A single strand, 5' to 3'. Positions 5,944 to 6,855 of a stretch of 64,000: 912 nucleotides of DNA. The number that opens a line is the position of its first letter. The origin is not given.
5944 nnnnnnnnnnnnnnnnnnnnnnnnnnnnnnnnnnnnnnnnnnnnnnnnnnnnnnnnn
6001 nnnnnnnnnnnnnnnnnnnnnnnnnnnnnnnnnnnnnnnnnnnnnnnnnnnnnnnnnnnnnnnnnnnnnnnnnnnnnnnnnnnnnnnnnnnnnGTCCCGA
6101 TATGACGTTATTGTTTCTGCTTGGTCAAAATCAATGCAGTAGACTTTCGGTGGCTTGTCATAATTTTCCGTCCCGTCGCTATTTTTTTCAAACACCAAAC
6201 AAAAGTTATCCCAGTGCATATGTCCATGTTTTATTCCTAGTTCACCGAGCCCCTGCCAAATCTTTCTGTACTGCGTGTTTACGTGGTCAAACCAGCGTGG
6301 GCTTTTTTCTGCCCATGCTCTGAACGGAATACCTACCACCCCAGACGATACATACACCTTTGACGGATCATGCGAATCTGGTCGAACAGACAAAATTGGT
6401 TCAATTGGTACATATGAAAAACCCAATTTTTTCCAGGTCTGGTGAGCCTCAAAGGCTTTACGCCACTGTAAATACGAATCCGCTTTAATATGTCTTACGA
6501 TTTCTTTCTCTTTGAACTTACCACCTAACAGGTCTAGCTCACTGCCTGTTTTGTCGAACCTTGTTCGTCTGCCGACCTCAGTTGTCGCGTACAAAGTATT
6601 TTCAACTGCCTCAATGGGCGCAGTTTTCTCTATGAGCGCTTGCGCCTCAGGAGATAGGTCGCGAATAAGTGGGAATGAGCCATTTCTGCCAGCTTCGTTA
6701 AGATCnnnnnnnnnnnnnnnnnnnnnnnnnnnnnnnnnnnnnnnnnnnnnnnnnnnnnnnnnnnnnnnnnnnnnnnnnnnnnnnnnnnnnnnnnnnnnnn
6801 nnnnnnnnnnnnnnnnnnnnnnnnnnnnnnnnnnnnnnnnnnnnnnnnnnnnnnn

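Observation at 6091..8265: Cargo gene: HEAT-repeat protein fused to an atypical kinase-like domain with a His in place of the catalytic Asp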

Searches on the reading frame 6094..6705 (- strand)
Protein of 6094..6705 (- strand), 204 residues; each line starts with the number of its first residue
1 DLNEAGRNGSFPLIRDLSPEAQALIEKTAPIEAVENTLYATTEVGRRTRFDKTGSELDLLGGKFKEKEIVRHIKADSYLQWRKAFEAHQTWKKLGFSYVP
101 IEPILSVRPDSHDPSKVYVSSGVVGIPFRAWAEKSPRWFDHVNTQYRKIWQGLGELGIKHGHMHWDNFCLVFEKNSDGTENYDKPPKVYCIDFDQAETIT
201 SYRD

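Call 17: search_protein_families(library=pfam, proteins=[window:6094-6705:-], max_evalue=10)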
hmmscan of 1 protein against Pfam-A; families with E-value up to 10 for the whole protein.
window:6094-6705:- (204 aa): 1 family
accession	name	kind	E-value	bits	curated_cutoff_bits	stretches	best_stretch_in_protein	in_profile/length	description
PF20953.2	Caud_bapl16_3rd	-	0.074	13.4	27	1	167-191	9-32/84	Phage tail base-plate attachment protein C-terminal insertion domain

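Call 18: search_solved_structures(query=window:6094-6705:-, max_evalue=10, show_alignments=3)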
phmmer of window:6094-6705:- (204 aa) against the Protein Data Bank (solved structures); distinct sequences matched with E-value up to 10: 3.
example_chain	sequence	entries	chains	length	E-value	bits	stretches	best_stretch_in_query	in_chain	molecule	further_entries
4g3h_A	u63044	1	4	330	0.24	14.1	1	85-173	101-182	Arginase (RocF)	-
2y9w_A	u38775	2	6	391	0.32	13.7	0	98-137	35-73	POLYPHENOL OXIDASE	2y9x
2ibd_A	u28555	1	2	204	0.41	13.3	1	137-166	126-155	Possible transcriptional regulator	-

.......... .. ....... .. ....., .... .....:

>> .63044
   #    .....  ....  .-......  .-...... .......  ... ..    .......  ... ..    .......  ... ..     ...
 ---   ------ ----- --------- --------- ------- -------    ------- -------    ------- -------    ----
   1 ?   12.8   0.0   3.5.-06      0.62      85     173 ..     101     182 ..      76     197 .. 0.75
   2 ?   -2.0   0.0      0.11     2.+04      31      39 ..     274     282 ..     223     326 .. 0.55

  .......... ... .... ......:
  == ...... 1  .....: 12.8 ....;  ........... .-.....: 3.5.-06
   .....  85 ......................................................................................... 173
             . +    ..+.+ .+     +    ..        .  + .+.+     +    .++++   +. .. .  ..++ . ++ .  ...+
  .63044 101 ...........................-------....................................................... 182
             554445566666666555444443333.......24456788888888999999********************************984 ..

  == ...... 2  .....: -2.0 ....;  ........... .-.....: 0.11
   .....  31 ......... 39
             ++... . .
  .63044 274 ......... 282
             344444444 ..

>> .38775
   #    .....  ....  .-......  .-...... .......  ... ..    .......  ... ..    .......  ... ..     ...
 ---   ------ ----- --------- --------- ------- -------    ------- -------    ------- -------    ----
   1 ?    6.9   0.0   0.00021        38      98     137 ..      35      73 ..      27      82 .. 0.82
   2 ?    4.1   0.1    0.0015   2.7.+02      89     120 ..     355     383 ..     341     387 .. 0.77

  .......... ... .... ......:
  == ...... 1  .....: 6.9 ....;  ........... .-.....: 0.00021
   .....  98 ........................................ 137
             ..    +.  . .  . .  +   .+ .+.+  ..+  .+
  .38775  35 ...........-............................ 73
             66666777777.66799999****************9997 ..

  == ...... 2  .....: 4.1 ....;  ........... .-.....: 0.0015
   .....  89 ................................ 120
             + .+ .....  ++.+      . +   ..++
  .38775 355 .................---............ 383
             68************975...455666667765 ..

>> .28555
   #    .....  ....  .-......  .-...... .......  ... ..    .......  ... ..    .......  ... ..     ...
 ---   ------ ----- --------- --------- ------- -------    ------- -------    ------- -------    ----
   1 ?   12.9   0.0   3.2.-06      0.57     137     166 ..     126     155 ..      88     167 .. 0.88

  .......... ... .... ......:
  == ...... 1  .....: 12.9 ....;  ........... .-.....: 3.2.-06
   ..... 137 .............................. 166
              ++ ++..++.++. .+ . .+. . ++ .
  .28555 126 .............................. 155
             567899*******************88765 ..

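Call 19: search_protein_families(library=padloc, proteins=[window:6094-6705:-], max_evalue=1)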
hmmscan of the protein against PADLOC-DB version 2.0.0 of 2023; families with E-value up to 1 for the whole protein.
window:6094-6705:- (204 aa): 1 family
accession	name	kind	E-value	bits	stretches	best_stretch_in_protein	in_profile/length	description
PDLC00884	HORMA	-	0.029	12.3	1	66-149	48-130/171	HORMA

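Call 23: search_protein_representatives(protein=window:6094-6705:-)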
Query: 204 residues. Proteins with E-value up to 0.001 (for the whole library): 516; up to 1e-10: 419; up to 1e-30: 62. The best 150 are listed.
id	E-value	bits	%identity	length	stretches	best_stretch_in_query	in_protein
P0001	7.9e-137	470.0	100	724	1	1-204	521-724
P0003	3.7e-40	154.1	48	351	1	31-198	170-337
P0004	3.2e-38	147.7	49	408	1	26-196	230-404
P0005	2.6e-37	144.8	44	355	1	25-196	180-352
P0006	1.1e-36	142.7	47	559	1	34-197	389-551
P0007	6.0e-36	140.3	45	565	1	35-199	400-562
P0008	1.4e-35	139.1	39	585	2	34-198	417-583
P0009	2.2e-35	138.4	45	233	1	34-196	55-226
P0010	5.2e-35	137.2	43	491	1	24-196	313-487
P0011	1.9e-34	135.4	46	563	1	30-197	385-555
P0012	2.5e-34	135.0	45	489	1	41-196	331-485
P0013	5.4e-34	133.9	43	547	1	41-196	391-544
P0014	5.6e-34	133.9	43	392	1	26-196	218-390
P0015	9.2e-34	133.1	43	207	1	36-197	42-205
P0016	1.4e-33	132.5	44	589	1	45-197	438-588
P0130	1.3e-28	116.3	40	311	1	32-197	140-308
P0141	3.2e-28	115.0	38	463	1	43-196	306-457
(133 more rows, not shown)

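Call 29: search_solved_structures(query=A1, max_evalue=10, show_alignments=4)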
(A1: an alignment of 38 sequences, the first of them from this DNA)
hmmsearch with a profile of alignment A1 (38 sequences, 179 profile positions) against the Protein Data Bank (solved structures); distinct sequences matched with E-value up to 10: 2.
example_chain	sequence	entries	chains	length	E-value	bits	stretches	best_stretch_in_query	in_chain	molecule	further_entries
10am_A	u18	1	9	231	0.47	13.1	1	82-138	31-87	Periplasmic protein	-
7dgy_A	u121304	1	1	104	0.5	13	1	93-144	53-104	de novo designed protein H4C2R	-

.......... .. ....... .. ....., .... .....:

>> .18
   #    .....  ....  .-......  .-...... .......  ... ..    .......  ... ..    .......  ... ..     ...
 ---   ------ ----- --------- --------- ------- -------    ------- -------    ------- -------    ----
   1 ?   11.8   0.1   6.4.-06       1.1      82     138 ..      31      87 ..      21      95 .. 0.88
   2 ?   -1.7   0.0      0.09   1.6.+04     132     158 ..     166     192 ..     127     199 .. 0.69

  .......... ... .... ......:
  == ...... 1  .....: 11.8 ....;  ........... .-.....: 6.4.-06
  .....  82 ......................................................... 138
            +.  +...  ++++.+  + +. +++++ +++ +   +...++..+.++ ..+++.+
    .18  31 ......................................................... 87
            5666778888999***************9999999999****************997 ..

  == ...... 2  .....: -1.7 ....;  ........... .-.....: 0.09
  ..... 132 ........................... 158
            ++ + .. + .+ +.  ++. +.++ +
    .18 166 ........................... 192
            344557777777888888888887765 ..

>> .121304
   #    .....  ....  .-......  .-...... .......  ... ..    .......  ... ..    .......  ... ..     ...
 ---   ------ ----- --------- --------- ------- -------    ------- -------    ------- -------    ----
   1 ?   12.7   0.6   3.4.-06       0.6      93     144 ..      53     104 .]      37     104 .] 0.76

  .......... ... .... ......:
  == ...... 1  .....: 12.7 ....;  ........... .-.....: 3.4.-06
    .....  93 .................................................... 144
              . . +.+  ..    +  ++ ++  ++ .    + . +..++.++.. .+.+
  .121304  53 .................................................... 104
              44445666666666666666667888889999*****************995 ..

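Call 30: find_homologous_proteins(query=A1, max_evalue=0.001)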
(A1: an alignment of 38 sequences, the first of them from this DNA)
Query A1 (38 sequences) (184 aa, profile of the alignment): 108 proteins with E <= 0.001 among 1505 candidates.
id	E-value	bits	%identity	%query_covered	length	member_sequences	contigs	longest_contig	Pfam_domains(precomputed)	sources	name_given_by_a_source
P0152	3.8e-76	272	40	93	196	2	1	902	-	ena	-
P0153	6.5e-76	272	37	96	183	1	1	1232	-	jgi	jgi:hypothetical protein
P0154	8.4e-76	271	40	91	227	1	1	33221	-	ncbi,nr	ncbi:MAG: hypothetical protein KY054_01600, partial [Candidatus Nealsonbacteria bacterium]|nr:hypoth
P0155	1.6e-75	270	41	90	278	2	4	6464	-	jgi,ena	-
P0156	7.4e-75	268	41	89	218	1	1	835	-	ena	-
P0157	2.4e-74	267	42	90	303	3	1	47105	-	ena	-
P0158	3.4e-74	266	44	84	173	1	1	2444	-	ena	-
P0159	5.2e-74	266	42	90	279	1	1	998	-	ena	-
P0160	7.5e-74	265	40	90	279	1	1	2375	-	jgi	jgi:hypothetical protein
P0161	7.8e-74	265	42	90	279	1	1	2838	-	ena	-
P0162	8.5e-74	265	38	90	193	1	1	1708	-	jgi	jgi:hypothetical protein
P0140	1.1e-73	264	40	90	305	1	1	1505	-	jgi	jgi:hypothetical protein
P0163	1.2e-73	264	42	90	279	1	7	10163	-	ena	-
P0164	1.3e-73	264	44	90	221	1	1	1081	-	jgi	-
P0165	1.6e-73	264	42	90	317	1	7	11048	-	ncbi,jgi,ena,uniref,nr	ncbi:hypothetical protein A3C21_02435 [Candidatus Kaiserbacteria bacterium RIFCSPHIGHO2_02_FULL_59_2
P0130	6.5e-65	236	38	96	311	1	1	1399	-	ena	-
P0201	6.1e-53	197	32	88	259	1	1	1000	-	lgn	-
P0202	7.0e-53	197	40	93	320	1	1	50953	-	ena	-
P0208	2.0e-51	192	34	82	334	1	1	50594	PF02985.29,PF13513.13,PF13646.13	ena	-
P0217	5.6e-45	171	35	88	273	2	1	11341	-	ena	-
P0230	3.5e-31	126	36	83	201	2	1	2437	-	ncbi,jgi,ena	-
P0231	1.1e-30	124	31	83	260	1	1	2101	-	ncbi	-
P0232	2.5e-30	123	34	82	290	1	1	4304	-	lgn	-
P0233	6.1e-30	122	33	85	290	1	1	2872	-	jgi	jgi:hypothetical protein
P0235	1.1e-28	118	39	84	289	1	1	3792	-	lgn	-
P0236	2.9e-27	113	36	88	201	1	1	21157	-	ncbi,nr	ncbi:hypothetical protein HYX13_03460, partial [Candidatus Woesearchaeota archaeon]|nr:hypothetical 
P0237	5.4e-27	112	34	82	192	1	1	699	-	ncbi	-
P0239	3.1e-21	94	27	77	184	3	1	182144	-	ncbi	-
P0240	5.0e-20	90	37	80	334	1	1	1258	PF13646.13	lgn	-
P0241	8.0e-19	86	34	85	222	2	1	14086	-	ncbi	-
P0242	2.0e-17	81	31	80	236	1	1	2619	-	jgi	jgi:hypothetical protein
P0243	2.3e-17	81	29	94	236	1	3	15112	-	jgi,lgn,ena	-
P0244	5.9e-16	76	36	57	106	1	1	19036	-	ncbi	-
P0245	4.1e-13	67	53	26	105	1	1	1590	-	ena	-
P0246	4.8e-12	64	28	65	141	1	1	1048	-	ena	-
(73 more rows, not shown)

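Call 33: find_encoding_contigs(protein=P0157, flank=8000, max_places=2)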
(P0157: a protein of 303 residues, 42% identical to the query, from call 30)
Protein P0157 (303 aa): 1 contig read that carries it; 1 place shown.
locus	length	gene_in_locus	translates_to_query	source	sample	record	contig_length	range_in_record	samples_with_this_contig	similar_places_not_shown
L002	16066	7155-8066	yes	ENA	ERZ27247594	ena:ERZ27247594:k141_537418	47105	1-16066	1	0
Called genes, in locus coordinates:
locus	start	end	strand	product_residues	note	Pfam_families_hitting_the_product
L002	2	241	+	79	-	?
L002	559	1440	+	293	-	PF03462:PCRF, PF00472:RF-1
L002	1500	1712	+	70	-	-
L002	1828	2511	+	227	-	PF00005:ABC_tran, PF13304:AAA_21 (faint)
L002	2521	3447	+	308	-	PF18075:FtsX_ECD, PF02687:FtsX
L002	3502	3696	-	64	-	-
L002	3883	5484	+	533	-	PF06418:CTP_synth_N, PF00117:GATase, PF07722:Peptidase_C26 (faint)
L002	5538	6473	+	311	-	PF09587:PGA_cap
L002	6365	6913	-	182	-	-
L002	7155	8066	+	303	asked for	-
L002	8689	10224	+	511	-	PF17963:Big_9 (faint), PF01471:PG_binding_1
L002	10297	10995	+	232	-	PF01988:VIT1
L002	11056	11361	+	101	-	-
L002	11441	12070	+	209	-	PF10502:Peptidase_S26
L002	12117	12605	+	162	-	PF00011:HSP20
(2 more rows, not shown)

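Call 34: find_encoding_contigs(protein=P0202, flank=8000, max_places=2)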
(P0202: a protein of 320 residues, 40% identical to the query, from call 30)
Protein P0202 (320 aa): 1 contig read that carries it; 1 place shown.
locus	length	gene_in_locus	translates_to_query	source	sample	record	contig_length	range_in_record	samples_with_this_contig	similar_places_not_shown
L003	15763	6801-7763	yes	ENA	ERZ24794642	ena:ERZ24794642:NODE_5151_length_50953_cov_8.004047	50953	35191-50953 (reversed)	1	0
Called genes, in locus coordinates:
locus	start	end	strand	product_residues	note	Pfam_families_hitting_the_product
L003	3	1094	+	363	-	?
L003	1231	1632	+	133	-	PF00216:Bac_DNA_binding, PF18291:HU-HIG (weak), PF18175:HU-CCDC81_bac_2 (weak)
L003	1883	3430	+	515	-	-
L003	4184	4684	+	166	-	PF13302:Acetyltransf_3, PF00583:Acetyltransf_1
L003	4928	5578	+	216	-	PF05401:NodS, PF01209:Ubie_methyltran (faint), PF13489:Methyltransf_23, PF02353:CMAS (faint), PF13847:Methyltransf_31, PF08241:Methyltransf_11, PF08242:Methyltransf_12, PF13649:Methyltransf_25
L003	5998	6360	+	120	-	-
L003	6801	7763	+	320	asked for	-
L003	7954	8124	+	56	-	-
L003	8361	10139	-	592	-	PF03717:PBP_dimer, PF00905:Transpeptidase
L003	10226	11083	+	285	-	PF00763:THF_DHG_CYH, PF02882:THF_DHG_CYH_C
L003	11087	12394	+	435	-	PF00709:Adenylsucc_synt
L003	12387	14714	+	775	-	PF18072:FGAR-AT_linker, PF00586:AIRS, PF02769:AIRS_C, PF00586:AIRS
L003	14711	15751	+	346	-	PF00586:AIRS, PF02769:AIRS_C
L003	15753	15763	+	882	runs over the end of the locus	PF01965:DJ-1_PfpI (weak), PF13507:GATase_5, PF01259:SAICAR_synt, PF00731:AIRC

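Call 35: find_encoding_contigs(protein=P0208, flank=8000, max_places=2)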
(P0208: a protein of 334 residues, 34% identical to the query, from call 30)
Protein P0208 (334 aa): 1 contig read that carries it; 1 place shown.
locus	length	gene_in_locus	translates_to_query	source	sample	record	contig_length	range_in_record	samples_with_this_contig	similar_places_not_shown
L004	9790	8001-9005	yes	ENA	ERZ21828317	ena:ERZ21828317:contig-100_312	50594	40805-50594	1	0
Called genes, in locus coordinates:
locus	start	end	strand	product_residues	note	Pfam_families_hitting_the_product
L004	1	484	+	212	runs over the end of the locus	-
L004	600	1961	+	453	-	PF01266:DAO, PF06039:Mqo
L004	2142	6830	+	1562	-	PF00041:fn3 (weak), PF16656:Pur_ac_phosph_N (weak), PF00041:fn3 (weak), PF16656:Pur_ac_phosph_N (weak), PF00041:fn3 (weak), PF16656:Pur_ac_phosph_N (weak), PF00041:fn3 (weak), PF00041:fn3, +9 more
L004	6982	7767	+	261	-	PF19420:DDAH_eukar, PF02274:ADI (weak)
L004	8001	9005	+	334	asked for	PF13513:HEAT_EZ (faint), PF02985:HEAT (faint), PF13646:HEAT_2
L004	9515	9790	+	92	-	?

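Call 36: predict_structure(alignment_id=A2)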
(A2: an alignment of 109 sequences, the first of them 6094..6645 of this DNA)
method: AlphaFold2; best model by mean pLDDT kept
length: 184 residues; sequences in the alignment: 109
mean_pLDDT: 83.7   pTM: 0.79
mean pLDDT of the five models: 83.7, 83.1, 82.9, 82.8, 82.5
residues with pLDDT >= 90: 108; 70-90: 29; 50-70: 32; < 50: 15
segments of 3 or more residues with pLDDT < 50: 1-9, 23-26
pLDDT, mean of each block of 10 residues (from residue 1): 44 60 52 64 74 96 98 98 96 95 89 90 97 96 90 92 95 92 52
secondary structure, 60 per line:
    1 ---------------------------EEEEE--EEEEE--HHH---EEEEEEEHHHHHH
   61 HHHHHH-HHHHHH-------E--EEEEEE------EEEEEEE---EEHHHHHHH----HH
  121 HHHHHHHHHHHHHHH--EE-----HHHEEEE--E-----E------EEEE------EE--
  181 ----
elements in order: E28-32 E35-39 E48-54 H55-66 H68-73 E84-89 E96-102 H108-114 H119-135 E148-151 E167-170

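Call 39: fold_search(model_id=the predicted structure, library=pdb)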
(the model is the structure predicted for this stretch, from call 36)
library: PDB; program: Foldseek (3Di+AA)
matches with E <= 10: 1803; with E <= 0.001: 325
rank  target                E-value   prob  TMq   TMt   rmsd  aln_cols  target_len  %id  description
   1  6ac9_C                2.1e-05  1.00  0.49  0.32   7.5       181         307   14  Crystal structure of human Vaccinia-related kinase 1 (VRK1) in complex with AMP-PNP (released 2018-12-26)
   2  6csw_D                2.8e-05  1.00  0.50  0.32   7.2       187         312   13  Crystal Structure of the Human vaccinia-related kinase bound to a N-methyl-N-propyl-dihydropteridine inhibitor (released 2018-04-04)
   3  9cj2_A                3.1e-05  1.00  0.47  0.27   7.1       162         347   14  Dual phosphorylated human p38 alpha (released 2024-11-13)
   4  8uwn                  3.1e-05  1.00  0.41  0.26   9.2       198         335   13  Crystal structure of human CLK1 kinase in complex with compound 3 (released 2024-11-06)
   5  6ac9_A                3.3e-05  1.00  0.50  0.32   7.4       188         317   14  Crystal structure of human Vaccinia-related kinase 1 (VRK1) in complex with AMP-PNP (released 2018-12-26)
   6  5uu1                  4.0e-05  1.00  0.50  0.32   6.1       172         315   13  Crystal Structure of Human Vaccinia-related kinase 2 (VRK-2) bound to BI-D1870 (released 2017-03-01)
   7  2rio_A                4.3e-05  1.00  0.49  0.26   6.5       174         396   11  Structure of the dual enzyme Ire1 reveals the basis for catalysis and regulation of non-conventional splicing (released 2008-01-29)
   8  2lav_MODEL_1_A        4.3e-05  1.00  0.50  0.29  13.3       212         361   15  NMR solution structure of human Vaccinia-Related Kinase 1 (released 2011-05-04)
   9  4fv9                  5.5e-05  1.00  0.45  0.27   7.9       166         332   11  Crystal Structure of the ERK2 complexed with E71 (released 2012-08-29)
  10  8sap_B                5.5e-05  1.00  0.42  0.11   7.1       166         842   14  Crystal structure of class III lanthipeptide synthetase ThurKC (released 2023-10-11)
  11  9fet                  5.9e-05  1.00  0.50  0.32   6.2       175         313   12  Crystal Structure of Human Vaccinia-related kinase 2 (VRK-2) bound to JA-47 (released 2024-09-11)
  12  6khd_C                6.3e-05  1.00  0.41  0.26   8.2       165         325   12  Crystal structure of CLK1 in complex with CX-4945 (released 2019-10-02)
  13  8psy                  6.7e-05  1.00  0.43  0.27   7.4       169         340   12  ERK2 covelently bound to RU68 cyclohexenone based inhibitor (released 2024-07-24)
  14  6z4z_B                6.7e-05  1.00  0.41  0.26   8.2       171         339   11  Crystal structure of CLK1 in complex with macrocycle ODS2004070 (released 2020-06-03)
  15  8pst                  7.1e-05  1.00  0.42  0.26   8.1       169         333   14  ERK2 covelently bound to RU60 cyclohexenone based inhibitor (released 2024-07-24)
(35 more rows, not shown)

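Call 44: fold_search(model_id=the predicted structure, library=viral)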
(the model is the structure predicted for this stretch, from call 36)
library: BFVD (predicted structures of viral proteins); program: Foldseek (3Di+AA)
matches with E <= 10: 843; with E <= 0.001: 80
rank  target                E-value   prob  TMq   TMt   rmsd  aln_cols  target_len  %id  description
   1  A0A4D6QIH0            5.1e-07  1.00  0.51  0.35   7.9       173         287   16  Putative phosphotransferase [Erythrocytic necrosis virus]
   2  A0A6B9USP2            8.4e-07  1.00  0.47  0.12  19.9       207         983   14  (no name in the UniProt tables at hand)
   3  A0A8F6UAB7            1.2e-06  1.00  0.45  0.32   9.2       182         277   14  Serine threonine protein kinase (Fragment) [Rhinella marina erythrocytic-like virus]
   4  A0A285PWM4            7.7e-06  1.00  0.50  0.52   5.6       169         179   16  non-specific serine/threonine protein kinase [Cedratvirus lausannensis]
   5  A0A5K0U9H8            8.2e-06  1.00  0.52  0.21  13.5       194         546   14  Serine/threonine protein kinase [Yasminevirus sp. GU-2018]
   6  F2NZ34                9.3e-06  1.00  0.44  0.12   8.5       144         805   14  Complete DpAV4 genome [Diadromus pulchellus ascovirus 4a]
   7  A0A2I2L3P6            1.8e-05  1.00  0.54  0.51   5.4       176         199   12  Serine/Threonine protein kinase [Orpheovirus IHUMI-LCC2]
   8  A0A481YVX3            2.0e-05  1.00  0.48  0.32   6.1       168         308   15  Putative serine/threonine protein kinase [Marseillevirus LCMAC201]
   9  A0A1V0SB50            2.4e-05  1.00  0.52  0.23   7.0       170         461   15  Serine/threonine protein kinase [Catovirus CTV1]
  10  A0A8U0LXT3            2.6e-05  1.00  0.50  0.22   9.9       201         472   11  (no name in the UniProt tables at hand)
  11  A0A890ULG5            3.3e-05  1.00  0.52  0.14   8.2       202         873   12  (no name in the UniProt tables at hand)
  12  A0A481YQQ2            3.8e-05  1.00  0.47  0.29   6.0       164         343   15  Protein kinase domain-containing protein [Marseillevirus LCMAC101]
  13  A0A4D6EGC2            4.0e-05  1.00  0.47  0.17   7.1       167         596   12  Protein kinase incomplete domain containing protein [Pandoravirus celtis]
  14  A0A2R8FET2            4.5e-05  1.00  0.52  0.44   5.7       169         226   16  Serine/Threonine protein kinase [Cedratvirus Zaza IHUMI]
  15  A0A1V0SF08            4.5e-05  1.00  0.46  0.31   6.9       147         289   20  Serine/threonine protein kinase [Hokovirus HKV1]
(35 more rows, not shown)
